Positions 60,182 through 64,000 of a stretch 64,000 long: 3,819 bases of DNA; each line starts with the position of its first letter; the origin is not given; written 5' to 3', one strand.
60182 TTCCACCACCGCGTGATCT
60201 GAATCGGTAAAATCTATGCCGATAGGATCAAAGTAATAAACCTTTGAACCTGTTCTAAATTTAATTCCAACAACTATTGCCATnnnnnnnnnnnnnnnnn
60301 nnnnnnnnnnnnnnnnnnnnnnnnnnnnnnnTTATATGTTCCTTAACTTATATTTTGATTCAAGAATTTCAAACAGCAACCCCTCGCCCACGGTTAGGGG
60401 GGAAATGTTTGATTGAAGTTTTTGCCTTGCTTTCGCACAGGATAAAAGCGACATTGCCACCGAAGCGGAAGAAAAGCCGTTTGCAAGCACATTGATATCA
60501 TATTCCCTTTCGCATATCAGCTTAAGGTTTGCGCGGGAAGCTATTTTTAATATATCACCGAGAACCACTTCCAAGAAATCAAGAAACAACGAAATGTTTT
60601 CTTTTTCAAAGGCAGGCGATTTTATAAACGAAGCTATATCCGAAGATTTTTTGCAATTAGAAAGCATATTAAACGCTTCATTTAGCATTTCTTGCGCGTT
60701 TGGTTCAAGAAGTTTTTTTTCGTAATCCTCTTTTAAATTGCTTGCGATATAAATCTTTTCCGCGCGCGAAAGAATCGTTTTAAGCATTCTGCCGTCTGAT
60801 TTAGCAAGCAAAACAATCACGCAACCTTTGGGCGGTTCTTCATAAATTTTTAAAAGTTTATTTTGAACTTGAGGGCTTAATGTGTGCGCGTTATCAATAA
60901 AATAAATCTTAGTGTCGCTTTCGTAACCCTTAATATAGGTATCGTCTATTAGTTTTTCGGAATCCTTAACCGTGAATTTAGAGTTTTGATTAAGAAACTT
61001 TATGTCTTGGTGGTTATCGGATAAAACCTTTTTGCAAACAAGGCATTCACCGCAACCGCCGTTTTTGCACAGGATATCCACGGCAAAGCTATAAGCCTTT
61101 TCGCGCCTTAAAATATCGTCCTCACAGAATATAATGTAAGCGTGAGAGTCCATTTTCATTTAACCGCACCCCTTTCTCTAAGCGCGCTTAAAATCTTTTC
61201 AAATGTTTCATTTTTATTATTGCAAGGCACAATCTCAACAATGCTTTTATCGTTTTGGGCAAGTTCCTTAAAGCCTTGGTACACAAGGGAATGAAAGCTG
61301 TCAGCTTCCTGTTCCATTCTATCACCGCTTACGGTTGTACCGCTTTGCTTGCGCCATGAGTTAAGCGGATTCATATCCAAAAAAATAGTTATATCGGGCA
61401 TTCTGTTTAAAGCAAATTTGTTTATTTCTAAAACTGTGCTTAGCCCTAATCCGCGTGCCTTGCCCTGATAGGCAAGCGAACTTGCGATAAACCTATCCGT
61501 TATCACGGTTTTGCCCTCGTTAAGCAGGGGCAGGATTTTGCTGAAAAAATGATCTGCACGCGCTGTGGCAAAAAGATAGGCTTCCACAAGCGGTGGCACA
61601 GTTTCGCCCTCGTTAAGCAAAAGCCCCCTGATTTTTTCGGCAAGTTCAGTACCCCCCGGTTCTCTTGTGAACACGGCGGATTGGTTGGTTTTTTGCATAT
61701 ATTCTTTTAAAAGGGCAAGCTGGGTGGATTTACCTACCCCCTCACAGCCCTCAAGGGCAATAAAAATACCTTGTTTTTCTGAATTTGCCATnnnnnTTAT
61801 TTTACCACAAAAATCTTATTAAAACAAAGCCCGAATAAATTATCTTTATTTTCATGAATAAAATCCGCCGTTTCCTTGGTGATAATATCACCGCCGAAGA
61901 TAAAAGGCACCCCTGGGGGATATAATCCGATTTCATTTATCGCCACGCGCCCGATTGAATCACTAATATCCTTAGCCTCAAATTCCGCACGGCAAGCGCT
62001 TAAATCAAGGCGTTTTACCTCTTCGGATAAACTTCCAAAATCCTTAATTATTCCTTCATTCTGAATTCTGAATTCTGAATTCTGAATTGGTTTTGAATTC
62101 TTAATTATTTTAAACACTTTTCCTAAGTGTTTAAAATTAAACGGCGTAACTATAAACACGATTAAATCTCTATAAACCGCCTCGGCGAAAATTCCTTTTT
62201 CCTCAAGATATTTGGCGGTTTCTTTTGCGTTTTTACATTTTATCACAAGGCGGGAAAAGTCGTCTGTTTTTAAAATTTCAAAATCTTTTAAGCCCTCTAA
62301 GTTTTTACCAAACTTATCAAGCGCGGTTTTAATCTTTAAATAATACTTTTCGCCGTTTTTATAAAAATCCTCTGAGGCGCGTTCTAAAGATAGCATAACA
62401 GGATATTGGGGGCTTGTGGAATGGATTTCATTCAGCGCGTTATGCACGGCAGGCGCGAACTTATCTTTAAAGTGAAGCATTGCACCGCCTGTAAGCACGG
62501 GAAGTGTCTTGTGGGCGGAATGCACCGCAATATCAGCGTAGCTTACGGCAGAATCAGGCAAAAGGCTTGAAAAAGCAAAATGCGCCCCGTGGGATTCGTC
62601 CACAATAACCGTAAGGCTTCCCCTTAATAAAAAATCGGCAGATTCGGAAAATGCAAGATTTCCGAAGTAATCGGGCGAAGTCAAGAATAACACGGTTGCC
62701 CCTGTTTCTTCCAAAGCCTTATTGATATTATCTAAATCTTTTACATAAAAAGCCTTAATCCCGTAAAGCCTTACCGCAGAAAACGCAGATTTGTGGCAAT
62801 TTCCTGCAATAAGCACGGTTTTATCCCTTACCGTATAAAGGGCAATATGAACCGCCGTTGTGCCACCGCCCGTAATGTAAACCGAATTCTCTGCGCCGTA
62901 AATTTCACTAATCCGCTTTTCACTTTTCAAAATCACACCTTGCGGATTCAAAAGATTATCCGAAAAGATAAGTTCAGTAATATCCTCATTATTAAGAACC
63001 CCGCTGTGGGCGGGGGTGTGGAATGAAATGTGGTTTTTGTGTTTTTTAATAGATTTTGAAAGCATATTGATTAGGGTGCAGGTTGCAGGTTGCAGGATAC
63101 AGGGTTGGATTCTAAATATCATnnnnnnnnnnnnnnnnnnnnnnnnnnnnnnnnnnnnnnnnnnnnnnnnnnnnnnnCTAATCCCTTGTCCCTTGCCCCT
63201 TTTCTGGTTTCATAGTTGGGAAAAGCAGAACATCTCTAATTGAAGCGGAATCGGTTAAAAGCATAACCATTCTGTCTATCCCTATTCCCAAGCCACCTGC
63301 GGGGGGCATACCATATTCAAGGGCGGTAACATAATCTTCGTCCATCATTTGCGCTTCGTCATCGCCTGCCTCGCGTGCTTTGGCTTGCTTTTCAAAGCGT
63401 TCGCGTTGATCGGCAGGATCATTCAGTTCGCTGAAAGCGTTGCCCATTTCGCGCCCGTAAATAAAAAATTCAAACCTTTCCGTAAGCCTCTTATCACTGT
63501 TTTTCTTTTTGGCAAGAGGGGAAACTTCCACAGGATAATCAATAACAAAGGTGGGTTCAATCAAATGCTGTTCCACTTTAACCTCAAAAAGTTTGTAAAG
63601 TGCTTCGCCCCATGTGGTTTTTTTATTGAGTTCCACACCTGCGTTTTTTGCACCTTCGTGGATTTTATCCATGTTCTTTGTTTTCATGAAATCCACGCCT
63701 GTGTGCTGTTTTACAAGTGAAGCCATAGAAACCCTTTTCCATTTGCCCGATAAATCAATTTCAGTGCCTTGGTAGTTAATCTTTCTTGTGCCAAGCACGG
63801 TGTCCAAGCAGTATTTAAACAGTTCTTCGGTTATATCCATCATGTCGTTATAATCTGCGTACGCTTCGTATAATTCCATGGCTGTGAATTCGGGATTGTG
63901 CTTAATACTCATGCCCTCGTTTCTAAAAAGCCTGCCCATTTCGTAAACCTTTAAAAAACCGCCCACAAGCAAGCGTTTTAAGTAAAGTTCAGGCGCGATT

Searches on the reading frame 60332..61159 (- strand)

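Call 62: search_protein_families(library=pfam, proteins=[window:60332-61159:-], max_evalue=0.001)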
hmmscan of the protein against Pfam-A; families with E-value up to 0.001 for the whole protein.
window:60332-61159:- (275 aa): 2 families
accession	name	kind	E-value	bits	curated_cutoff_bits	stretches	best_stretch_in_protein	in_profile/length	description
PF13177.12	DNA_pol3_delta2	-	1.1e-30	107.1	27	1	5-139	19-158/161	DNA polymerase III, delta subunit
PF00004.35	AAA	-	0.0009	20.1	21.2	0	35-137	8-127/131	ATPase family associated with various cellular activities (AAA)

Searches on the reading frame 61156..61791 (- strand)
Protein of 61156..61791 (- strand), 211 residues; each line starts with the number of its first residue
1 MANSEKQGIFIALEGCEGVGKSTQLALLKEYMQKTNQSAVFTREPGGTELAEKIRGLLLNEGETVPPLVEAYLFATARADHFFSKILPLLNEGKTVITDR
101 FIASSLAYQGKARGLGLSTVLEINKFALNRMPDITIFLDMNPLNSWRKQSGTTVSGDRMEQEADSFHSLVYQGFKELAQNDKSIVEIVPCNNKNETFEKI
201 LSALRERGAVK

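Call 62: search_protein_families(library=pfam, proteins=[window:61156-61791:-], max_evalue=0.001)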
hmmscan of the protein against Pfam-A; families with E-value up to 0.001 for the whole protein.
window:61156-61791:- (211 aa): 4 families
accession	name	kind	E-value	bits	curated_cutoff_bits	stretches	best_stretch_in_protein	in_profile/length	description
PF02223.23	Thymidylate_kin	-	5.2e-46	157.1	27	1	13-200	1-185/185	Thymidylate kinase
PF13521.12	AAA_28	-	2.2e-05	25.2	27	1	11-169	2-144/164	AAA domain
PF13401.12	AAA_22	-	7.3e-05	23.5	27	1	10-95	7-84/130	AAA domain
PF07693.20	KAP_NTPase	-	0.00018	21.3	20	1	4-187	16-156/293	KAP family P-loop domain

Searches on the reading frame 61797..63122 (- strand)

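Call 62: search_protein_families(library=pfam, proteins=[window:61797-63122:-], max_evalue=0.001)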
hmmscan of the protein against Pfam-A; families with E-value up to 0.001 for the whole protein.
window:61797-63122:- (441 aa): 2 families
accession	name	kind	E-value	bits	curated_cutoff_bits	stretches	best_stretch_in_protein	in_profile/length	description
PF01276.26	OKR_DC_1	-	3.7e-27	95.6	27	1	47-286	50-325/417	Orn/Lys/Arg decarboxylase, major domain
PF03711.20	OKR_DC_1_C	-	0.00023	21.9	24.2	1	376-420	58-102/132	Orn/Lys/Arg decarboxylase, C-terminal domain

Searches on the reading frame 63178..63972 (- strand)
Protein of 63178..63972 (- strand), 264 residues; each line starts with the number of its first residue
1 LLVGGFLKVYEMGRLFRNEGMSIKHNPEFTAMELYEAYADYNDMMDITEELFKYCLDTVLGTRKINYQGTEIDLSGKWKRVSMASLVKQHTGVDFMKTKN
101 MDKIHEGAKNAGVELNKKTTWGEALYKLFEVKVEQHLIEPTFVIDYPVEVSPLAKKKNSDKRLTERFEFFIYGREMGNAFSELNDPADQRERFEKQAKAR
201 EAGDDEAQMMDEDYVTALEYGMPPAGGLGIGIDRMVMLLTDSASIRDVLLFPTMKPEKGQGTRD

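Call 62: search_protein_families(library=pfam, proteins=[window:63178-63972:-], max_evalue=0.001)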
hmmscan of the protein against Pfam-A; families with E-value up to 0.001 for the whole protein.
window:63178-63972:- (264 aa): 2 families
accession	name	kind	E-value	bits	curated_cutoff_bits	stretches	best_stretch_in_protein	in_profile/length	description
PF00152.25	tRNA-synt_2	-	1.5e-63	215.1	25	1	1-254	86-307/308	tRNA synthetases class II (D, K and N)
PF01409.25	tRNA-synt_2d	-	0.00015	21.7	19.8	0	8-56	104-154/246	tRNA synthetases class II core domain (F)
